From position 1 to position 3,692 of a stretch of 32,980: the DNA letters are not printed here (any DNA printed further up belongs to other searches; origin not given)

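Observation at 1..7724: Two giant fused glycosyltransferase 'assembly-line' proteins (1 MTase-like + 7 GT modules, each with TPR-like segments) sitting directly on fliD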

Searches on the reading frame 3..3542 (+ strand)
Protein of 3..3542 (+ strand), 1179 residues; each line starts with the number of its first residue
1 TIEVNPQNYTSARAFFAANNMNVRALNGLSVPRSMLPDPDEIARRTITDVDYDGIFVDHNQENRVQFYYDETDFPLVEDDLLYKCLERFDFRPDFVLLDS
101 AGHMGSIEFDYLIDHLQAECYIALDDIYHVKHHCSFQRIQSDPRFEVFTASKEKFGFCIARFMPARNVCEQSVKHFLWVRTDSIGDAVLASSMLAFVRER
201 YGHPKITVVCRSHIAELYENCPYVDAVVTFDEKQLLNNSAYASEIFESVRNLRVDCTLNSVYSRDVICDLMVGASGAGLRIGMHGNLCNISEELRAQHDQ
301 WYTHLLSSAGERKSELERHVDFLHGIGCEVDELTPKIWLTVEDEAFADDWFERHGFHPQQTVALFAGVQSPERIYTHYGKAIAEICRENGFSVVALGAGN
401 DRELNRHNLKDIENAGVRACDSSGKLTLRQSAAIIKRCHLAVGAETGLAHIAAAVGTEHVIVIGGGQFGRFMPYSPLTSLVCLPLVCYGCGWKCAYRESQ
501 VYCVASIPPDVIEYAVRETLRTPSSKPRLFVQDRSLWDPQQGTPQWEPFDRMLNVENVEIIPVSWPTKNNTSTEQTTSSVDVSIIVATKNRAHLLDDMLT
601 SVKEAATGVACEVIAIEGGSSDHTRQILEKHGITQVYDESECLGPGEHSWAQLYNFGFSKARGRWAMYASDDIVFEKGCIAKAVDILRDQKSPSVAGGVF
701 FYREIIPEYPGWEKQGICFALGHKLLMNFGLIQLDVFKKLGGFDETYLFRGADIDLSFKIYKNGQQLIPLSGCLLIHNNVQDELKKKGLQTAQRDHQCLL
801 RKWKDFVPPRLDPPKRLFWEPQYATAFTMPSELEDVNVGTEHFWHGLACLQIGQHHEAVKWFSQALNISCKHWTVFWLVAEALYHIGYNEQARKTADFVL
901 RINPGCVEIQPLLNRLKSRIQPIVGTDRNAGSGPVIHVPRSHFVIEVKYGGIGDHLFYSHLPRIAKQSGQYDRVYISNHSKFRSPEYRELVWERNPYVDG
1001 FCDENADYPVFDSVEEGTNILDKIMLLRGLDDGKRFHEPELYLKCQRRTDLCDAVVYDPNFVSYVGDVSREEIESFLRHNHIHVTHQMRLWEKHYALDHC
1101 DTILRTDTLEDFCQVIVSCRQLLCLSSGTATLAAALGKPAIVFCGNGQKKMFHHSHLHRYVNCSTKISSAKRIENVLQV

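Call 6: search_protein_families(library=pfam, proteins=[window:3-3542:+], max_evalue=0.1)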
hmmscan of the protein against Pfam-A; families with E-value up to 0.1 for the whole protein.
window:3-3542:+ (1179 aa): 7 families
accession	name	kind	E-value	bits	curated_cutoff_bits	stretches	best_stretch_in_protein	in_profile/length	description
PF01075.23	Glyco_transf_9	-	2.2e-16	60.4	22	1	311-488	66-234/247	Glycosyltransferase family 9 (heptosyltransferase)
PF00535.33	Glycos_transf_2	-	1.7e-13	51.2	23.3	1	583-704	1-120/168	Glycosyl transferase family 2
PF12895.13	ANAPC3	-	0.0061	17.3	27.2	1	843-895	27-78/82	Anaphase-promoting complex, cyclosome, subunit 3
PF09754.15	PAC2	-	0.0083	16.4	25.8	0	100-136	7-48/215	PAC2 family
PF07719.23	TPR_2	-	0.03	14.9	27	0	846-869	8-31/34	Tetratricopeptide repeat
PF13181.12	TPR_8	-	0.068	13.8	25.7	0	843-868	5-30/34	Tetratricopeptide repeat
PF04230.19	PS_pyruv_trans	-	0.075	13.4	25.3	0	459-493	62-105/280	Polysaccharide pyruvyl transferase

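Call 7: search_protein_families(library=ncbifam, proteins=[window:3-3542:+], max_evalue=0.1)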
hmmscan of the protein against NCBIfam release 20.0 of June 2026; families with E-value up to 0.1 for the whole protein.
window:3-3542:+ (1179 aa): 22 families
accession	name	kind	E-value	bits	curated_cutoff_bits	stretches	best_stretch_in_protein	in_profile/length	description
TIGR02195.1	heptsyl_trn_II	equivalog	2e-14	53.5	134.6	1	376-515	194-333/339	lipopolysaccharide heptosyltransferase II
TIGR02193.1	heptsyl_trn_I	equivalog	7.9e-14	51.6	185.3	2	381-475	203-293/320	lipopolysaccharide heptosyltransferase I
TIGR02201.1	heptsyl_trn_III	equivalog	7.9e-12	44.9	170.2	1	184-475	10-298/344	putative lipopolysaccharide heptosyltransferase III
NF008162.0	PRK10916.1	equivalog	1.3e-10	41.1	569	1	372-465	194-289/348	ADP-heptose--LPS heptosyltransferase RfaF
TIGR04283.1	glyco_like_mftF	equivalog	1.9e-08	34.2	182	1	582-765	1-174/221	TIGR04283 family arsenosugar biosynthesis glycosyltransferase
NF041875.1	EPS_EpsD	equivalog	2.1e-08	34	370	1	582-768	1-197/325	exopolysaccharide biosynthesis glycosyltransferase EpsD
NF007742.0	PRK10422.1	equivalog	1.6e-06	27.2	467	1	171-475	3-300/352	lipopolysaccharide core heptosyltransferase RfaQ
NF008204.0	PRK10964.1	equivalog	3.9e-06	26.2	437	1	381-465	201-281/322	lipopolysaccharide heptosyltransferase RfaC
TIGR02552.1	LcrH_SycD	equivalog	6.9e-06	25.8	104.8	1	820-915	31-128/136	SycD/LcrH family type III secretion system chaperone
TIGR03965.1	mycofact_glyco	equivalog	1.2e-05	24.4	280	1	575-699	69-191/467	mycofactocin biosynthesis glycosyltransferase MftF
NF007482.0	PRK10073.1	equivalog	0.00021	20.4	423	1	578-674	4-98/334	glycosyltransferase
TIGR03937.1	PgaC_IcaA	equivalog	0.00084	18.4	422.3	1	569-631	34-95/407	poly-beta-1,6-N-acetyl-D-glucosamine synthase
TIGR04440.1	glyco_TIGR04440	domain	0.001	18.8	70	1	582-703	2-122/215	TIGR00180 family glycosyltransferase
NF047683.1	TeichurnBiosyTuaG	equivalog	0.0016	18.1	400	1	580-690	6-114/252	teichuronic acid biosynthesis protein TuaG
TIGR04414.1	hepto_Aah_TibC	equivalog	0.012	14.6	200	1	386-464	233-307/374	autotransporter strand-loop-strand O-heptosyltransferase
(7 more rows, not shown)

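Call 22: find_homologous_proteins(query=window:3-3542:+)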
Query window:3-3542:+ (1179 aa): 300 proteins with E <= 0.001 among 8000 candidates; the best 120 are listed.
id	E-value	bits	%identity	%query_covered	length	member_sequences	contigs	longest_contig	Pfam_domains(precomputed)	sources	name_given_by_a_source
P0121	0.0e+0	2292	81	100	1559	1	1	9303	PF01596.24,PF13578.13,PF00535.33,PF01075.24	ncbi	ncbi:MAG: glycosyltransferase family 9 protein, partial [Sedimentisphaerales bacterium]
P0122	0.0e+0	2079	74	99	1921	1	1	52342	PF07021.19,PF13847.13,PF13489.13,PF13641.13,PF13649.13,PF05148.22,PF00535.33,PF01209.25,PF08241.19,PF01075.24,PF08242.19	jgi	jgi:ADP-heptose:LPS heptosyltransferase/ubiquinone/menaquinone biosynthesis C-methylase UbiE/glycosy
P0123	0.0e+0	2078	74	99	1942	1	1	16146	PF13641.13,PF00535.33,PF01075.24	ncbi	-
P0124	0.0e+0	2062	74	99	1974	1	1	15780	PF13641.13,PF00535.33,PF01075.24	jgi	jgi:ADP-heptose:LPS heptosyltransferase/glycosyltransferase involved in cell wall biosynthesis/predi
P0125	3.9e-246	838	55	60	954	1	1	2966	PF00535.33,PF01075.24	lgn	-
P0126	5.3e-237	808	51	34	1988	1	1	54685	PF13641.13,PF13578.13,PF00535.33,PF01075.24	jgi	-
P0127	9.7e-237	807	52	33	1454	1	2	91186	PF00535.33,PF01075.24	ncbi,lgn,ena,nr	ncbi:MAG: glycosyltransferase [Planctomycetes bacterium]|nr:glycosyltransferase [Planctomycetota bac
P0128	3.0e-232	792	41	58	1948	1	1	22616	PF05050.20,PF00535.33,PF01075.24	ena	-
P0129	4.0e-228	779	46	67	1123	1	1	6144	PF00535.33,PF01075.24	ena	-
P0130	3.7e-227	775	47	64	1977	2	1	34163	PF10111.15,PF13641.13,PF05050.20,PF00535.33,PF01075.24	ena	-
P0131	8.2e-227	774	51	33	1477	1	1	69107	PF00535.33,PF01075.24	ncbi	-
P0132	6.3e-226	771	51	33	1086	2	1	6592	PF00535.33,PF01075.24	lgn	-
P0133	5.0e-222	758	47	60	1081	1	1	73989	PF00535.33,PF01075.24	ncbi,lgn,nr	ncbi:MAG: glycosyltransferase [Sedimentisphaerales bacterium]|nr:glycosyltransferase [Sedimentisphae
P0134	8.6e-219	748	43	38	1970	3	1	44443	PF00535.33,PF01075.24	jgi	-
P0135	1.9e-218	747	46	34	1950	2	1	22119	PF10111.15,PF13641.13,PF13578.13,PF00535.33,PF01075.24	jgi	-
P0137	2.3e-214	733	47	48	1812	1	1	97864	PF13578.13,PF01075.24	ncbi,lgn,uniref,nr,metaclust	ncbi:glycosyl transferase family 9 (plasmid) [Solidesulfovibrio carbinoliphilus subsp. oakridgensis]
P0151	5.1e-184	633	45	58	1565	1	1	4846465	PF10111.15,PF13641.13,PF00535.33,PF01075.24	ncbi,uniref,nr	ncbi:glycosyltransferase [Geomonas oryzisoli]|uniref:Glycosyltransferase n=1 Tax=Geomonas oryzisoli 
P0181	9.4e-167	575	38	68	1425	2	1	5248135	PF13489.13,PF13641.13,PF13649.13,PF00535.33,PF08241.19,PF01075.24,PF08242.19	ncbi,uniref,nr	ncbi:methyltransferase domain-containing protein [Geothrix sp. 21YS21S-2]|uniref:methyltransferase d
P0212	2.6e-145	504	34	44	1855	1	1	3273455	PF04230.20,PF10111.15,PF13641.13,PF00535.33,PF01075.24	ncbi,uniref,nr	ncbi:glycosyltransferase [Candidatus Magnetomonas plexicatena]|uniref:glycosyltransferase n=1 Tax=Ca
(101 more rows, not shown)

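Call 33: find_encoding_contigs(protein=P0151, flank=10000, max_places=1)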
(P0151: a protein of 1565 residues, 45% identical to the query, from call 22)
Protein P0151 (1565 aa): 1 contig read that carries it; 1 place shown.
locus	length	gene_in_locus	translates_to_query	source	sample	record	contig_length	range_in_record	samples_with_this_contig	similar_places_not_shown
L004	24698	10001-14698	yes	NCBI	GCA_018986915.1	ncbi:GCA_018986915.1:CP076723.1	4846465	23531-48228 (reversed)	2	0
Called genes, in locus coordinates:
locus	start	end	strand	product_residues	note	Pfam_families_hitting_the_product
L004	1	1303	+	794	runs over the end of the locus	PF00535:Glycos_transf_2, PF10111:Glyco_tranf_2_2 (faint), PF13641:Glyco_tranf_2_3, PF00535:Glycos_transf_2, PF13641:Glyco_tranf_2_3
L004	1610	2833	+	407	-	PF08421:Methyltransf_13, PF13489:Methyltransf_23, PF13649:Methyltransf_25 (weak), PF08241:Methyltransf_11, PF08242:Methyltransf_12, PF08484:Methyltransf_14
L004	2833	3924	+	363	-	PF01041:DegT_DnrJ_EryC1, PF00266:Aminotran_5 (weak), PF01212:Beta_elim_lyase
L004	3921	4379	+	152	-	PF00908:dTDP_sugar_isom, PF14667:Polysacc_synt_C (weak)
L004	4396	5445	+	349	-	PF04055:Radical_SAM, PF13186:SPASM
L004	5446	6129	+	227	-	PF25087:GMPPB_C (faint), PF00132:Hexapep (weak)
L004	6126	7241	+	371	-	PF01041:DegT_DnrJ_EryC1, PF00155:Aminotran_1_2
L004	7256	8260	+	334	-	PF01073:3Beta_HSD, PF01370:Epimerase, PF02719:Polysacc_synt_2, PF04321:RmlD_sub_bind, PF16363:GDP_Man_Dehyd, PF07993:NAD_binding_4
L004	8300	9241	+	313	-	PF01073:3Beta_HSD, PF01370:Epimerase, PF02719:Polysacc_synt_2 (weak), PF04321:RmlD_sub_bind, PF07993:NAD_binding_4, PF13460:NAD_binding_10, PF16363:GDP_Man_Dehyd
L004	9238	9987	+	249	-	PF04989:RMNT_CmcI, PF13578:Methyltransf_24 (weak)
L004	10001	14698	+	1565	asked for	PF00535:Glycos_transf_2, PF10111:Glyco_tranf_2_2 (faint), PF00535:Glycos_transf_2 (weak), PF01075:Glyco_transf_9, PF00535:Glycos_transf_2, PF13641:Glyco_tranf_2_3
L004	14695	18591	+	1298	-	PF00535:Glycos_transf_2, PF10111:Glyco_tranf_2_2, PF13424:TPR_12 (faint), PF07719:TPR_2 (faint), PF00515:TPR_1 (weak), PF13641:Glyco_tranf_2_3 (weak), PF00535:Glycos_transf_2, PF13432:TPR_16 (weak), +9 more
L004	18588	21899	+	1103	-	PF13414:TPR_11 (weak), PF13414:TPR_11 (weak), PF13424:TPR_12, PF13432:TPR_16, PF14559:TPR_19, PF00515:TPR_1, PF07719:TPR_2, PF13844:Glyco_transf_41, +15 more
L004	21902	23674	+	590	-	PF07719:TPR_2 (faint), PF13181:TPR_8 (faint), PF13414:TPR_11 (faint), PF13432:TPR_16 (weak), PF14559:TPR_19 (weak), PF23914:TPR_CcmH_CycH (weak), PF13432:TPR_16 (weak), PF13844:Glyco_transf_41, +4 more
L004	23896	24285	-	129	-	PF07309:FlaF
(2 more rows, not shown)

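Call 34: find_encoding_contigs(protein=P0137, flank=10000, max_places=1)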
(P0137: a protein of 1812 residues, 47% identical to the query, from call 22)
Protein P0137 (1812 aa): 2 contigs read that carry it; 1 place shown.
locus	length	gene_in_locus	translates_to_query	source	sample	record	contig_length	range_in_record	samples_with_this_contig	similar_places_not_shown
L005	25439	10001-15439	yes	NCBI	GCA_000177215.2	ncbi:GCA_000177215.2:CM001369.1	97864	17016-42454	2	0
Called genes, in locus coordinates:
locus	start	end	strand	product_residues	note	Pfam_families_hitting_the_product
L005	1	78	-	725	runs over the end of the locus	PF03412:Peptidase_C39, PF00664:ABC_membrane, PF00005:ABC_tran, PF02463:SMC_N (faint)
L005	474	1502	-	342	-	PF00413:Peptidase_M10, PF13688:Reprolysin_5 (weak), PF13583:Reprolysin_4 (faint), PF16313:DUF4953 (faint)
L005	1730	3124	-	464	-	-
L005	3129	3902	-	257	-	PF00142:Fer4_NifH (weak), PF01656:CbiA, PF02374:ArsA_ATPase (faint), PF06564:CBP_BcsQ (weak), PF09140:MipZ (weak), PF10609:ParA, PF13614:AAA_31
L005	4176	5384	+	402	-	PF04464:Glyphos_transf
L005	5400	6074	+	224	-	PF12804:NTP_transf_3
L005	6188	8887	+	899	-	PF00535:Glycos_transf_2, PF13641:Glyco_tranf_2_3, PF13632:Glyco_trans_2_3 (faint), PF14559:TPR_19 (weak), PF00535:Glycos_transf_2, PF10111:Glyco_tranf_2_2, PF13641:Glyco_tranf_2_3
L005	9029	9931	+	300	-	PF02353:CMAS, PF13489:Methyltransf_23, PF01209:Ubie_methyltran (weak), PF08241:Methyltransf_11, PF08242:Methyltransf_12, PF13649:Methyltransf_25, PF13847:Methyltransf_31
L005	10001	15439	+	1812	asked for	PF01075:Glyco_transf_9, PF13578:Methyltransf_24 (faint), PF01075:Glyco_transf_9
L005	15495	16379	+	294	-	PF05711:TylF, PF13578:Methyltransf_24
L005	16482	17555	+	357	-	PF03102:NeuB, PF08666:SAF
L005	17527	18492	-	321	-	PF01370:Epimerase, PF04321:RmlD_sub_bind, PF07993:NAD_binding_4 (faint), PF16363:GDP_Man_Dehyd, PF02719:Polysacc_synt_2 (weak)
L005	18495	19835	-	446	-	PF00202:Aminotran_3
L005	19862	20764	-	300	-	PF00248:Aldo_ket_red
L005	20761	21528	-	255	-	PF02348:CTP_transf_3, PF12804:NTP_transf_3 (weak)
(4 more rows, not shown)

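Call 95: find_encoding_contigs(protein=P0181, flank=10000, max_places=1)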
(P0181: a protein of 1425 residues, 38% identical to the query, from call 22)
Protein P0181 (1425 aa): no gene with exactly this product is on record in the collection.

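Call 96: find_encoding_contigs(protein=P0212, flank=10000, max_places=1)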
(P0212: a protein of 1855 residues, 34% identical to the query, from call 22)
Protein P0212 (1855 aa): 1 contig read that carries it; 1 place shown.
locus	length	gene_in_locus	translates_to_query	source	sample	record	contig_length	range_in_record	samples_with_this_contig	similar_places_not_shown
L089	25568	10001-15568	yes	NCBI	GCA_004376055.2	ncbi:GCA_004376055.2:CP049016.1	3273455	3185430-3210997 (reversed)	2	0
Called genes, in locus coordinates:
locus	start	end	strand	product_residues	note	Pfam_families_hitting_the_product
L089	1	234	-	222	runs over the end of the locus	-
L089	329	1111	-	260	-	PF00398:RrnaAD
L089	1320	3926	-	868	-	PF17159:MASE3, PF00512:HisKA, PF02518:HATPase_c, PF00072:Response_reg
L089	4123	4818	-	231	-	PF01487:DHquinase_I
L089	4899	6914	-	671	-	PF02203:TarH, PF12729:4HB_MCP_1, PF00672:HAMP, PF00015:MCPsignal, PF13682:CZB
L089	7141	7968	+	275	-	PF01061:ABC2_membrane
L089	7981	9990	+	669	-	PF00005:ABC_tran, PF14524:Wzt_C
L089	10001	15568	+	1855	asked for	PF13641:Glyco_tranf_2_3 (faint), PF01075:Glyco_transf_9, PF00535:Glycos_transf_2, PF10111:Glyco_tranf_2_2 (faint), PF04230:PS_pyruv_trans, PF01075:Glyco_transf_9, PF00535:Glycos_transf_2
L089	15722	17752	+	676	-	PF01569:PAP2, PF14378:PAP2_3 (weak), PF02366:PMT (weak), PF13231:PMT_2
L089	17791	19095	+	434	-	PF03721:UDPG_MGDP_dh_N, PF00984:UDPG_MGDP_dh, PF03720:UDPG_MGDP_dh_C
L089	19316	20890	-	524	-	PF08668:HDOD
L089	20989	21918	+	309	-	PF00535:Glycos_transf_2, PF13641:Glyco_tranf_2_3 (weak), PF10111:Glyco_tranf_2_2 (weak)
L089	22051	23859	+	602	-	PF13520:AA_permease_2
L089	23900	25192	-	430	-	PF00206:Lyase_1, PF10397:ADSL_C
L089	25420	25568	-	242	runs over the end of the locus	PF00149:Metallophos, PF12850:Metallophos_2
